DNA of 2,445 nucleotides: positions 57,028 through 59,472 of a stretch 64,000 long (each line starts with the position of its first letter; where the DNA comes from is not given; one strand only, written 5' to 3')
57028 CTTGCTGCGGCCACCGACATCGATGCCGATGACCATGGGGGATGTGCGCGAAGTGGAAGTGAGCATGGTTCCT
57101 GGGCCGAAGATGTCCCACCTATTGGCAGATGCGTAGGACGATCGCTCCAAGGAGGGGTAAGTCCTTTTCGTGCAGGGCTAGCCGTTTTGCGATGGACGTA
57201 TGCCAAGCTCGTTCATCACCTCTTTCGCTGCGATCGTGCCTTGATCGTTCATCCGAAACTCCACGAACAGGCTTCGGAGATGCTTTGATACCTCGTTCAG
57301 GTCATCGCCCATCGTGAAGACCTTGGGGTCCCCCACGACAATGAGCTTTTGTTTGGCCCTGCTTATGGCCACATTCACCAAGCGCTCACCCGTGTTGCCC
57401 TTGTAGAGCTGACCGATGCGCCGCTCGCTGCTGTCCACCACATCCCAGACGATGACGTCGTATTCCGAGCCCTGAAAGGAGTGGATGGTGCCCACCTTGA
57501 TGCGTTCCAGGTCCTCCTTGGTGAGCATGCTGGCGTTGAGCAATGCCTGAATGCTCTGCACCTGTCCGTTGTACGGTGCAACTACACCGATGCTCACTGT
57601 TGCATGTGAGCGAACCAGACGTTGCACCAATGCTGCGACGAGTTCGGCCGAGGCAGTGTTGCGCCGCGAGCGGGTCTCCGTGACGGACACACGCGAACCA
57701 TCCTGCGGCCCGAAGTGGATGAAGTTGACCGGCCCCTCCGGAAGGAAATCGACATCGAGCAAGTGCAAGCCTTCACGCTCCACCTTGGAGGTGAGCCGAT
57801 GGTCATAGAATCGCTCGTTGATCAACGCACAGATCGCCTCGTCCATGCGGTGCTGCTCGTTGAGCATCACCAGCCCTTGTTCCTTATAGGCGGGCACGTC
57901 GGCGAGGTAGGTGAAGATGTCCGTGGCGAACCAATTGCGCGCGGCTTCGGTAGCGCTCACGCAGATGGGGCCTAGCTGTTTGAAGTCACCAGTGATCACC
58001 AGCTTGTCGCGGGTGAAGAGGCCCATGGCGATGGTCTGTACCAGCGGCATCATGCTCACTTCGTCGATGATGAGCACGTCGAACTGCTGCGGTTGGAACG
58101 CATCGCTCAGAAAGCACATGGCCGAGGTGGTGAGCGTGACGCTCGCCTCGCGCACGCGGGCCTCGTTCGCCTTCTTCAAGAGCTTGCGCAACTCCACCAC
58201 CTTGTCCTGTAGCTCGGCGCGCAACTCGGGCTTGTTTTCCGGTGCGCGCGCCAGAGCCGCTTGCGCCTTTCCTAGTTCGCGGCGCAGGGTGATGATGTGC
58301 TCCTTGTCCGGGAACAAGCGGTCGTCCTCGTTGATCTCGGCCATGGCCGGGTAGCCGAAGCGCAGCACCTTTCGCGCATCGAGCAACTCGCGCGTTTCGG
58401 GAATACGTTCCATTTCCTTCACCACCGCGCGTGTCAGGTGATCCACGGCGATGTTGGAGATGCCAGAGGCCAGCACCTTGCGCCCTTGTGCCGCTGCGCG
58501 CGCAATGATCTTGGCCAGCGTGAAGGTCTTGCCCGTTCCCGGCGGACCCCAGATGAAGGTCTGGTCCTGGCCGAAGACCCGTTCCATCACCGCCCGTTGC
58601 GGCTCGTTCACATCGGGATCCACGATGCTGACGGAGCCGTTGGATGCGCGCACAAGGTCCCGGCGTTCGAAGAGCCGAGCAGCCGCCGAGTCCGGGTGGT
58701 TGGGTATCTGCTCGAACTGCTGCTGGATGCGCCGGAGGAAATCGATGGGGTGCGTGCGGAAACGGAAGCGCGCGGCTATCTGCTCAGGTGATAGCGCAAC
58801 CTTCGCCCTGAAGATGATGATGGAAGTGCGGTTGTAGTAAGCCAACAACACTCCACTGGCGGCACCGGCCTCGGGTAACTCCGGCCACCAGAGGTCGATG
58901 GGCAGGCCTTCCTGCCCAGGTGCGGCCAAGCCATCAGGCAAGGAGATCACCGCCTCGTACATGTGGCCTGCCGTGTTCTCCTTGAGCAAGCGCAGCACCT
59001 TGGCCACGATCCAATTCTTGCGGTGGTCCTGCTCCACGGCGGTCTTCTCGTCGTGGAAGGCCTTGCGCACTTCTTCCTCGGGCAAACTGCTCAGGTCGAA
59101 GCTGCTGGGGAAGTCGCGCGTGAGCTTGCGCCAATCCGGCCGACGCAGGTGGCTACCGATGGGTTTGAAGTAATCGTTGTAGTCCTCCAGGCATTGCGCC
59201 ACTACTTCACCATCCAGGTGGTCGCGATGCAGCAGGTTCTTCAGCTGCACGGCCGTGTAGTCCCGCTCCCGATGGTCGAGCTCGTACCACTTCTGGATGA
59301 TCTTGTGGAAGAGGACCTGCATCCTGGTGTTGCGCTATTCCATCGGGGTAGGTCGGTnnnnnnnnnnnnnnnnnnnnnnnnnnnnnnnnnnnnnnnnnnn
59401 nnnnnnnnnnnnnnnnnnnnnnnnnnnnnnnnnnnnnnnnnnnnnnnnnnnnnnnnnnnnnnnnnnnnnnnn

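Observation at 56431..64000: Seven-gene co-directional methyltransferase / NTase / nuclease / helicase cluster that fits no canonical defence architecture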

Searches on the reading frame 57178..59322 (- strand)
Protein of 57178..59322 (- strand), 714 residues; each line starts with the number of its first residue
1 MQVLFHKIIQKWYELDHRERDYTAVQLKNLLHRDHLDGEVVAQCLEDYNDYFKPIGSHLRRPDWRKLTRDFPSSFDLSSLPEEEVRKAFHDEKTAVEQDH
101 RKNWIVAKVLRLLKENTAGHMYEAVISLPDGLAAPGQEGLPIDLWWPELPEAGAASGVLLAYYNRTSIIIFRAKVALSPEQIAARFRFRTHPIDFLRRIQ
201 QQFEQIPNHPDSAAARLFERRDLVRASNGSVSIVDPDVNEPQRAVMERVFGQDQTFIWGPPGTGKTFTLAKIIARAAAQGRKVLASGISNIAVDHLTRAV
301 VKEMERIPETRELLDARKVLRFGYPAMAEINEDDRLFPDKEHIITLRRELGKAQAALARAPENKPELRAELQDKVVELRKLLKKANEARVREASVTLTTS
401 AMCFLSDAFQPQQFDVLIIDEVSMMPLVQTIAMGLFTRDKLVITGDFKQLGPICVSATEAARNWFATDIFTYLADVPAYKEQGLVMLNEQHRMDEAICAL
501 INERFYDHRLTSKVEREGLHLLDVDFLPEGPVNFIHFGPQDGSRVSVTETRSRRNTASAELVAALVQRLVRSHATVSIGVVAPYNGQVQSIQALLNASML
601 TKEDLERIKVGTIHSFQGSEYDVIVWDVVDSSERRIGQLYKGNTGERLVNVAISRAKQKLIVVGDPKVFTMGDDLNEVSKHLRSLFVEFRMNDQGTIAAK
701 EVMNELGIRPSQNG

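Call 3: search_protein_families(library=pfam, proteins=[window:57178-59322:-], max_evalue=0.1)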
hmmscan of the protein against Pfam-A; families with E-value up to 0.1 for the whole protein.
window:57178-59322:- (714 aa): 25 families
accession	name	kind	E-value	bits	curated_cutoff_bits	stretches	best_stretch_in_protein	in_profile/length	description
PF13087.12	AAA_12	-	1.5e-35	123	27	1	481-666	14-194/195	AAA domain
PF13086.12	AAA_11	-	1.4e-26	94.2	27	1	238-456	2-256/257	AAA domain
PF13245.12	AAA_19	-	1.1e-11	45.4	25.1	1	243-451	2-130/134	AAA domain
PF13604.12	AAA_30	-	5.4e-11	43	27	1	238-300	2-66/191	AAA domain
PF01443.25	Viral_helicase1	-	4.4e-07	30.4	21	1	380-453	17-100/228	Viral superfamily 1 RNA helicase core domain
PF13538.12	UvrD_C_2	-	2.1e-06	27.9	27.4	1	610-663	4-52/52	UvrD-like helicase C-terminal domain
PF04851.21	ResIII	-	2.7e-06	27.8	22.5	1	240-284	6-57/164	Type III restriction enzyme, res subunit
PF05970.20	PIF1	-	2.8e-05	24.3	25.9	1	242-297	6-67/223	PIF1-like helicase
PF05127.21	NAT10_TcmA_helicase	-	0.00012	22.4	22.7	0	257-309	2-55/176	RNA cytidine acetyltransferase NAT10/TcmA, helicase domain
PF13361.12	UvrD_C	-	0.00012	22.1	25.6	1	591-662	264-345/350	UvrD-like helicase C-terminal domain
PF13191.12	AAA_16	-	0.00025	22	32.6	1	246-359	16-104/167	AAA ATPase domain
PF13401.12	AAA_22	-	0.00034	21.4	27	1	255-285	8-38/130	AAA domain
PF00004.35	AAA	-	0.0011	19.8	21.2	1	257-292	3-35/131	ATPase family associated with various cellular activities (AAA)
PF00580.27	UvrD-helicase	-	0.0014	18.8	23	1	239-304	2-69/271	UvrD/REP helicase N-terminal domain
PF13479.12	AAA_24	-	0.0024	18.2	27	0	256-423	6-74/195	AAA domain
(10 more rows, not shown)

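Call 4: search_protein_families(library=padloc, proteins=[window:57178-59322:-], max_evalue=0.1)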
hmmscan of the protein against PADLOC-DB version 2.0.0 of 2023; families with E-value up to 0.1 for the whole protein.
window:57178-59322:- (714 aa): 33 families (the best 25 are shown)
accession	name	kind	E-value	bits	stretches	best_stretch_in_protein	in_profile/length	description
PDLC03920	MkoA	-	2.7e-60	202.8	1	238-673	616-1082/1112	-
PDLC03924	MkoC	-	2.9e-34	116.4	2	481-674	768-952/1136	-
PDLC03921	MkoA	-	1e-33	114.3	2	412-683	1295-1587/1607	-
PDLC05009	PDC-S37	-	1.1e-19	67.8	2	411-663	935-1194/1550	-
PDLC01734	typeIV_RecD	-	1.2e-09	35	2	410-454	431-477/763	RecD_0_IVD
PDLC00127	GajB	-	4.1e-08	30.2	1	606-685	504-587/594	UrvD helicase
PDLC05064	PDC-S68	-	4.1e-07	26.1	1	350-494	737-857/1273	-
PDLC04140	mad8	-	8.5e-07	26.8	1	254-425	29-203/314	mads_8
PDLC01087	C3a187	-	1.2e-06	25.7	1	601-676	491-554/559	NERD+UvrD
PDLC05035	PDC-S53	-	1.4e-06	24.7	2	242-303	499-559/900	-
PDLC00136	GajB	-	1.7e-06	25.2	1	576-663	455-546/570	UrvD helicase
PDLC00112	GajB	-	4.3e-06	23.6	1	571-666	466-558/581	UrvD helicase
PDLC00120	GajB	-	1.3e-05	22.6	2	262-309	10-60/458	UrvD helicase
PDLC00117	GajB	-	1.3e-05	21.9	1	602-685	509-591/604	UrvD helicase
PDLC02194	Hhe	-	3.9e-05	19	1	239-287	428-475/1911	-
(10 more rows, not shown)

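Call 5: search_protein_families(library=ncbifam, proteins=[window:57178-59322:-], max_evalue=0.1)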
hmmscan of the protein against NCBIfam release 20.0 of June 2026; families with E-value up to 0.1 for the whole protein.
window:57178-59322:- (714 aa): 22 families
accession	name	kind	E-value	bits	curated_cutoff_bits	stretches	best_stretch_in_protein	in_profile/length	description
TIGR00376.1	TIGR00376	hypoth_equivalog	2e-56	191.7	348.9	2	367-684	320-629/639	IGHMBP2 family helicase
NF040671.1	PLuB_AAA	exception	1.5e-38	131.9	999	1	197-666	778-1232/1256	PLuB system helicase-like protein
NF058533.1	antiphage_ProA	equivalog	5.3e-18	63.9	1500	2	368-662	1256-1556/1903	anti-phage protein ProA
TIGR01447.1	recD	equivalog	5.3e-16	58.3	310.15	2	407-454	256-305/597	exodeoxyribonuclease V subunit alpha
TIGR01448.2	helicase_RecD2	equivalog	9e-16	57.2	500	3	611-676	643-700/713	SF1B family DNA helicase RecD2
NF042953.1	Hhe_antiphage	equivalog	6.3e-09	33.8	2000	1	244-284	334-373/1797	DUF4011 domain-containing anti-phage protein Hhe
NF008127.0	PRK10875.1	equivalog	1e-05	24.3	671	0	410-453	266-311/619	exodeoxyribonuclease V subunit alpha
NF038214.1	IS21_help_AAA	equivalog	0.00033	20.4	200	0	253-284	91-122/232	IS21-like element helper ATPase IstB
TIGR00609.1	recB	equivalog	0.00076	17.7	696.05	0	260-293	17-47/1175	exodeoxyribonuclease V subunit beta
TIGR03499.1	FlhF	equivalog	0.0018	18.3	174.15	1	255-282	201-230/286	flagellar biosynthesis GTPase FlhF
TIGR02768.1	TraA_Ti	equivalog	0.0022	16.3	590.45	0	237-297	359-420/751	Ti-type conjugative transfer relaxase TraA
TIGR00635.1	ruvB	equivalog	0.0036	16.4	299.05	1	251-286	29-63/305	Holliday junction branch migration DNA helicase RuvB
NF045975.1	VirB4_plasma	equivalog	0.006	14.3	590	1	255-284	518-547/894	Mbov_0397 family ICE element conjugal transfer ATPase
TIGR03420.1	DnaA_homol_Hda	equivalog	0.011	15.2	194.8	1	251-284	37-70/226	DnaA regulatory inactivator Hda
NF005098.0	PRK06526.1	subfamily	0.014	14.8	296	0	247-299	104-155/266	transposase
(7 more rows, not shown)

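Call 7: search_protein_families(library=phrogs, proteins=[window:57178-59322:-], max_evalue=0.01)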
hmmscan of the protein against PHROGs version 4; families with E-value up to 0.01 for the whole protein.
window:57178-59322:- (714 aa): 10 families
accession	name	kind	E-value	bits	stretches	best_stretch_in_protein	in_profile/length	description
phrog_25411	-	unknown function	8.6e-64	217.3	1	237-675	213-608/627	-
phrog_325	-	DNA, RNA and nucleotide metabolism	6.1e-17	62.2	2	237-298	470-537/986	Dda-like helicase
phrog_4412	-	DNA, RNA and nucleotide metabolism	8.1e-12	45.3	1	404-455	412-465/743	exonuclease V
phrog_1967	-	DNA, RNA and nucleotide metabolism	1.3e-11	44.8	2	564-675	571-679/776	DNA helicase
phrog_25471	-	unknown function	0.00045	21.3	0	251-303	20-75/162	-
phrog_5846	-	DNA, RNA and nucleotide metabolism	0.0018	18.6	1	256-304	42-80/380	clamp loader of DNA polymerase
phrog_194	-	head and packaging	0.0026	18.6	1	592-679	236-324/335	head scaffolding protein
phrog_16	-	DNA, RNA and nucleotide metabolism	0.0033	16.6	0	242-424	278-387/986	DNA helicase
phrog_124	-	DNA, RNA and nucleotide metabolism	0.0081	16.6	0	256-271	47-62/382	Sak4-like ssDNA annealing protein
phrog_6891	-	other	0.0093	16.6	0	244-291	34-80/310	ATPase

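Call 27: find_related_loci(query=window:57178-59322:-, collection=genome_contigs, flank=10000)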
Query window:57178-59322:- (714 aa) in genome_contigs; peptide patterns used: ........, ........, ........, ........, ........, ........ (x = any residue, [..] = any of these).
73 stretches matched a pattern; 2 encode a relative of the query (tblastn E <= 1e-3); 2 distinct loci.
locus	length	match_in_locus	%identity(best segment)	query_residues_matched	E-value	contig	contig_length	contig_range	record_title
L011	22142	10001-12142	77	1-713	0e+0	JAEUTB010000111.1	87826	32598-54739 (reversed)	MAG: Flavobacteriales bacterium isolate new MAG-318 k141_672804, whole genome shotgun sequence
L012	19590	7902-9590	36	236-665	5e-36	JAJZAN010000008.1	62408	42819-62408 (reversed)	MAG: Bacillota bacterium isolate HSP1.bin10 NODE_245_length_62408_cov_3.364284, whole genome shotgun sequence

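Call 30: search_protein_families(library=pfam, proteins=[L011:9-1406:+, L011:1417-4956:+, L011:5314-6531:+, L011:6611-7897:+, L011:7894-9270:+, L011:9275-9964:+, L011:10001-12130:+, L011:12304-13017:+, L011:13068-15527:-], max_evalue=0.01)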
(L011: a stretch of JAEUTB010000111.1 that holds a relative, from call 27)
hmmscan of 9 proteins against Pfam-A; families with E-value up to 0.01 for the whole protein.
L011:9-1406:+ (465 aa): 1 family
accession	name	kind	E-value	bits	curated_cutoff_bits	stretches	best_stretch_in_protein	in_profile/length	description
PF00271.37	Helicase_C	-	2.5e-14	53.9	23.5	1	51-186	6-110/110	Helicase conserved C-terminal domain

L011:1417-4956:+ (1179 aa): 4 families
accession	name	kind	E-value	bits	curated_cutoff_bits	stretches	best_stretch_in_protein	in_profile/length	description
PF07669.17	Eco57I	-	1.2e-31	110.5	25.3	1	640-883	1-166/171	Eco57I restriction-modification methylase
PF12950.13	TaqI_C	-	1.7e-23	83.5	26.5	1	991-1110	1-118/118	TaqI-like C-terminal specificity domain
PF02384.22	N6_Mtase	-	2.3e-12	47.3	20.4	2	784-905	120-236/311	N-6 DNA Methylase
PF20473.4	MmeI_Mtase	-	7.1e-05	22.5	27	1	549-682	8-105/259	MmeI, DNA-methyltransferase domain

L011:5314-6531:+ (405 aa): 1 family
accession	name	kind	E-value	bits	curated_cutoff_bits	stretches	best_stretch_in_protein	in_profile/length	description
PF14281.12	PDDEXK_4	-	6.4e-28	98.4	22.3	1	35-176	1-142/183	PD-(D/E)XK nuclease superfamily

L011:6611-7897:+ (428 aa): 2 families
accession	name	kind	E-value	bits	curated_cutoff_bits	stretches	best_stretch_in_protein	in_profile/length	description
PF12358.13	DUF3644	-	1.7e-32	112.9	27.6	1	103-274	2-181/183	Domain of unknown function (DUF3644)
PF18740.7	EC042_2821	-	7.8e-08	33.2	24.9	1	321-411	1-90/97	EC042_2821-like Restriction Endonuclease-like domain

L011:7894-9270:+ (458 aa): 2 families
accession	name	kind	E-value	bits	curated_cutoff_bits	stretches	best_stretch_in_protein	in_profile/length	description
PF03235.19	GmrSD_N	-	4.7e-31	108.9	33.2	1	50-197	5-198/199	GmrSD restriction endonuclease, N-terminal domain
PF01844.29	HNH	-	9e-09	35.8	21.4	1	408-452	1-45/47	HNH endonuclease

L011:9275-9964:+ (229 aa): 1 family
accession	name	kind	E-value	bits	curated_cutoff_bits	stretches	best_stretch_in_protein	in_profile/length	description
PF18734.6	HEPN_AbiU2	-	1.8e-07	31.3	26.8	1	40-183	2-161/193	AbiU2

L011:10001-12130:+ (709 aa): 15 families
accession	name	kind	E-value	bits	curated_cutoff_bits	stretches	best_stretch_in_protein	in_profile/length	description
PF13087.12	AAA_12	-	6.5e-35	120.9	27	1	481-666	14-194/195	AAA domain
PF13086.12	AAA_11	-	1.7e-25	90.7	27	1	238-456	2-256/257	AAA domain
PF13245.12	AAA_19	-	1.5e-11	45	25.1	1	246-451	5-130/134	AAA domain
PF13604.12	AAA_30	-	6.8e-11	42.7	27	1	238-300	2-66/191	AAA domain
PF13538.12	UvrD_C_2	-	1.3e-06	28.6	27.4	1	610-663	4-52/52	UvrD-like helicase C-terminal domain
PF01443.25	Viral_helicase1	-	1.6e-06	28.5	21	0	591-663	161-227/228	Viral superfamily 1 RNA helicase core domain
PF04851.21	ResIII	-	8e-06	26.3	22.5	1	250-283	21-56/164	Type III restriction enzyme, res subunit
PF13481.12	AAA_25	-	2.3e-05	24.6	27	1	240-359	20-140/195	AAA domain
PF13191.12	AAA_16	-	4.3e-05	24.5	32.6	1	247-351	17-125/167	AAA ATPase domain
PF05970.20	PIF1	-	0.0001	22.4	25.9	0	253-296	23-66/223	PIF1-like helicase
PF13401.12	AAA_22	-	0.00063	20.5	27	1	251-285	4-38/130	AAA domain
PF13361.12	UvrD_C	-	0.00077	19.4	25.6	1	592-663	269-346/350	UvrD-like helicase C-terminal domain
PF00004.35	AAA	-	0.00089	20.2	21.2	1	257-309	3-48/131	ATPase family associated with various cellular activities (AAA)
PF02562.22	PhoH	-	0.001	19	27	0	239-274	6-40/205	PhoH-like protein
PF05127.21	NAT10_TcmA_helicase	-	0.0014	19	22.7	0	257-310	2-56/176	RNA cytidine acetyltransferase NAT10/TcmA, helicase domain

L011:12304-13017:+ (237 aa): 2 families
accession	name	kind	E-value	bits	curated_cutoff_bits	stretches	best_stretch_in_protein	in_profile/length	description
PF16242.11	Pyrid_ox_like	-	8.5e-42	142.6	28.8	1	79-224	1-146/149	Pyridoxamine 5'-phosphate oxidase like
PF01243.27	PNPOx_N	-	3.6e-18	66.5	28.1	1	83-203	4-119/120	Pyridoxamine 5'-phosphate oxidase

L011:13068-15527:- (819 aa): 5 families
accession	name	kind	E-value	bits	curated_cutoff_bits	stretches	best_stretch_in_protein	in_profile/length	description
PF14870.12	PSII_BNR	-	5e-30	105.2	27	3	519-661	20-170/303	Photosynthesis system II assembly factor YCF48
PF15902.12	Sortilin-Vps10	-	6.6e-23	81.6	33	2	329-434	2-115/446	Sortilin, neurotensin receptor 3,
PF02012.26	BNR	-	2.8e-14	51.2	27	0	332-341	2-11/12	BNR/Asp-box repeat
PF18962.6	Por_Secre_tail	-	4.8e-06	27.2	27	1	750-806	1-61/75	Secretion system C-terminal sorting domain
PF06832.18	BiPBP_C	-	3e-05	24.3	26.8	0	687-726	43-85/90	Penicillin-Binding Protein C-terminus Family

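Call 31: search_protein_families(library=padloc, proteins=[L011:9-1406:+, L011:1417-4956:+, L011:5314-6531:+, L011:6611-7897:+, L011:7894-9270:+, L011:9275-9964:+, L011:10001-12130:+, L011:12304-13017:+, L011:13068-15527:-], max_evalue=0.01)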
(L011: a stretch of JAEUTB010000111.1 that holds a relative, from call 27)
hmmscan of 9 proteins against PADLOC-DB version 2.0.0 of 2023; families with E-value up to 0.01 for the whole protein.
L011:9-1406:+ (465 aa): 33 families (the best 25 are shown)
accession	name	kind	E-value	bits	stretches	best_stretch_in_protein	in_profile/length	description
PDLC01075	C3a139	-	4.2e-57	192.2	1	9-463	575-946/948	HKD+Snf2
PDLC02621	DrmD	-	6.2e-29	98.8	1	23-257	477-695/1040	DrmD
PDLC00659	HmaA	-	2.1e-22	76.8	1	35-201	478-625/1176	SNF2 helicase / DEAD-box helicase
PDLC02623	DrmD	-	1e-21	74.5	1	9-262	482-699/1040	DrmD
PDLC02193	PLD_Helicase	-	1.7e-21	74.2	1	20-248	644-864/905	-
PDLC02500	BrxHI|BrxHII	-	1.1e-19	68.5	1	13-199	426-586/933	BrxHI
PDLC02619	DrmD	-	7e-18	62.2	1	34-201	381-548/872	DrmD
PDLC02572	DrmA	-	1.3e-16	57.7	1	26-195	477-634/1043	DrmA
PDLC02633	DrmD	-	1.9e-15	53.9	1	24-199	483-642/839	DrmD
PDLC02853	DpdE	-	3.7e-15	53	1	37-251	460-665/985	DpdE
PDLC02625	DrmD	-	1.5e-13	48.2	1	25-219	225-405/792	DrmD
PDLC02504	BrxHI|BrxHII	-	4.9e-13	45.9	1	42-259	462-654/971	BrxHII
PDLC02632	DrmD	-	9e-12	42.3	1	23-194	477-633/662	DrmD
PDLC02620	DrmD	-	3.4e-11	39.8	1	132-191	525-583/1060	DrmD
PDLC02843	DpdE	-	1.3e-10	37.9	1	57-189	557-667/1091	DpdE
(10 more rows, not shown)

L011:1417-4956:+ (1179 aa): 68 families (the best 25 are shown)
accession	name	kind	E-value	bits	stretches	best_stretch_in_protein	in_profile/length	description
PDLC03601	REase_MTase_IIG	-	1.4e-70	236.3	3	435-700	332-562/1110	Type IIG restriction enzyme-methyltransferase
PDLC03612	REase_MTase_IIG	-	1.6e-53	180.3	3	434-754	399-711/1247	Type IIG restriction enzyme-methyltransferase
PDLC03596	REase_MTase_IIG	-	1.5e-50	170.2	3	630-1020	580-951/1148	Type IIG restriction enzyme-methyltransferase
PDLC03348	MTase_II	-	2.8e-43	146.4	1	792-1169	347-716/727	Type II methyltransferase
PDLC03628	REase_MTase_IIG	-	3.6e-25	86.2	2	558-700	491-633/1100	Type IIG restriction enzyme-methyltransferase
PDLC03604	REase_MTase_IIG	-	4e-24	82.7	2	789-958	532-697/1011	Type IIG restriction enzyme-methyltransferase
PDLC03335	MTase_II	-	8.5e-20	68.9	1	741-899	152-302/607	Type II methyltransferase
PDLC03609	REase_MTase_IIG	-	9.8e-20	68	2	790-907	556-669/1066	Type IIG restriction enzyme-methyltransferase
PDLC02643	DrmMI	-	3e-19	66.4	2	480-657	547-690/1347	DrmMI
PDLC03267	MTase_II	-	5.1e-19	66.6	1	789-915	104-231/539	Type II methyltransferase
PDLC03235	MTase_II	-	7.6e-19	66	3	789-907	244-361/648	Type II methyltransferase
PDLC02521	PglX|PglXI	-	1.2e-18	64.5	2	637-903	347-591/1174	PglX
PDLC03338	MTase_II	-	4.9e-18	63.2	1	790-931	244-379/604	Type II methyltransferase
PDLC03356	MTase_II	-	5.9e-18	63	1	790-1096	201-492/545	Type II methyltransferase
PDLC03226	MTase_II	-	6.7e-17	59.3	1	790-965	125-297/579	Type II methyltransferase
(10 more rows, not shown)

L011:5314-6531:+ (405 aa): 14 families
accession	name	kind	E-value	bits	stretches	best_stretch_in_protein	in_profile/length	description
PDLC04971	PDC-S26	-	5.2e-98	326.6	1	14-402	13-410/415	-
PDLC04977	PDC-S26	-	2.3e-85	285.1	1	10-383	5-384/400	-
PDLC04972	PDC-S26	-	4.2e-75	251.5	1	15-381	11-373/397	-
PDLC04983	PDC-S26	-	4.8e-21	73.6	1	30-213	30-208/413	-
PDLC04980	PDC-S26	-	2.4e-19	68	1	32-386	28-369/389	-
PDLC04974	PDC-S26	-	7.8e-18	62.9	1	34-379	31-383/401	-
PDLC04975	PDC-S26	-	2.1e-15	54.9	1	50-192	37-168/351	-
PDLC04979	PDC-S26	-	4.5e-12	43.6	1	33-151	22-124/383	-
PDLC04982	PDC-S26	-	1.6e-10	38.8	1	35-180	24-175/392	-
PDLC04981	PDC-S26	-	1.5e-09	35.7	1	34-193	23-172/358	-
PDLC04976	PDC-S26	-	2e-08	31.7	1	29-154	26-146/451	-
PDLC04969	PDC-S26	-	1.4e-06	25.6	1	30-186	24-164/367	-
PDLC04970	PDC-S26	-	3.8e-05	21.1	1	27-190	21-176/373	-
PDLC04978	PDC-S26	-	0.00029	18.1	1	36-139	27-146/451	-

L011:6611-7897:+ (428 aa): 9 families
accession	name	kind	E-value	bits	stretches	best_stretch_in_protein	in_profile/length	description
PDLC04952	PDC-S19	-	9e-58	194.3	1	102-420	7-325/328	-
PDLC04949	PDC-S19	-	2.5e-42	143.4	1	102-421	9-330/334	-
PDLC04950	PDC-S19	-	3.8e-15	54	1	102-423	10-348/353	-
PDLC04954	PDC-S19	-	3.2e-12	44.5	2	102-153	8-59/330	-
PDLC04953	PDC-S19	-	5.4e-10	37.2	1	97-426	4-329/333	-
PDLC04951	PDC-S19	-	3e-08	31.2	1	103-200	8-108/357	-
PDLC04947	PDC-S19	-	2.6e-05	21.7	1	106-199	13-107/355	-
PDLC04955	PDC-S19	-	6.4e-05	20.4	1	102-218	10-132/338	-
PDLC01688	DUF3644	-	0.0037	15.4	0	130-150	32-52/149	DUF3644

L011:7894-9270:+ (458 aa): 11 families
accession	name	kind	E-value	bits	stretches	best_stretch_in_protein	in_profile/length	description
PDLC03877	NsnA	-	2.1e-90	301.8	1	14-383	25-383/385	-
PDLC04027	PD-T4-2_A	-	7.7e-40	135.1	1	35-289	29-287/363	-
PDLC03418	REase_II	-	1.6e-11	41.9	1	56-202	30-163/372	Type II restriction enzyme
PDLC04151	HEC-05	-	1.3e-09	35.3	2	41-88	23-69/600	-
PDLC02792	SspE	-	1.7e-06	24.7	1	37-83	5-48/771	SspE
PDLC04150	HEC-05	-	1.9e-06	25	1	60-88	23-51/583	-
PDLC00323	PtuB1|PtuB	-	3.1e-05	21.8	1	398-451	27-80/215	Unknown function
PDLC04154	HEC-06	-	8.6e-05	19.4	1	62-113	27-85/569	-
PDLC04155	HEC-06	-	0.00016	18.3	1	59-112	21-82/562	-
PDLC02783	SspE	-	0.0013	15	0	35-82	4-48/793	SspE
PDLC02790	SspE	-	0.0014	14.7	0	99-113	81-95/776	SspE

L011:9275-9964:+ (229 aa): 0 families

L011:10001-12130:+ (709 aa): 23 families
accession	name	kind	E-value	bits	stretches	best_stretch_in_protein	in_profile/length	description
PDLC03920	MkoA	-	4.7e-60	202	1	242-684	620-1099/1112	-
PDLC03921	MkoA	-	9.9e-38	127.5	2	412-684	1295-1588/1607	-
PDLC03924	MkoC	-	1.9e-34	117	2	482-675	769-953/1136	-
PDLC05009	PDC-S37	-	2.4e-17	60.1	2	413-662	937-1193/1550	-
PDLC00127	GajB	-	1.1e-07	28.8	1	604-670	502-572/594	UrvD helicase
PDLC01734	typeIV_RecD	-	1.4e-07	28.1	0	410-454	431-477/763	RecD_0_IVD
PDLC04140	mad8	-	2.3e-07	28.6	1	253-426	28-204/314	mads_8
PDLC05064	PDC-S68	-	6.7e-07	25.4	1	407-493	772-856/1273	-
PDLC05065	PDC-S68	-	2.5e-06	23.5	1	406-454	696-746/1221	-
PDLC05035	PDC-S53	-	3e-06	23.6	1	246-306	503-562/900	-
PDLC00112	GajB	-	2.9e-05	20.9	0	598-664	485-556/581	UrvD helicase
PDLC01087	C3a187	-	3.4e-05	20.9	0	605-676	495-554/559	NERD+UvrD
PDLC00117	GajB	-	4.6e-05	20.1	1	602-687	509-593/604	UrvD helicase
PDLC05066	PDC-S68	-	7.1e-05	19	0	411-456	675-724/1202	-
PDLC02350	AbiO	-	0.00015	18.6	0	241-285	182-225/468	AbiO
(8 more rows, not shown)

L011:12304-13017:+ (237 aa): 0 families

L011:13068-15527:- (819 aa): 0 families

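Call 44: find_related_loci(query=A1, collection=metagenome_contigs, flank=10000)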
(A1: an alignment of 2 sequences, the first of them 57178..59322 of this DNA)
Query A1 (714 aa) in metagenome_contigs; peptide patterns used: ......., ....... (x = any residue, [..] = any of these).
540 stretches matched a pattern; 2 encode a relative of the query (tblastn E <= 1e-3); 2 distinct loci.
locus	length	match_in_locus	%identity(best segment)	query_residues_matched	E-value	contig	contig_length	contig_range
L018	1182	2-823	28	398-686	5e-28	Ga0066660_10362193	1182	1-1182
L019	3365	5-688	30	445-686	9e-22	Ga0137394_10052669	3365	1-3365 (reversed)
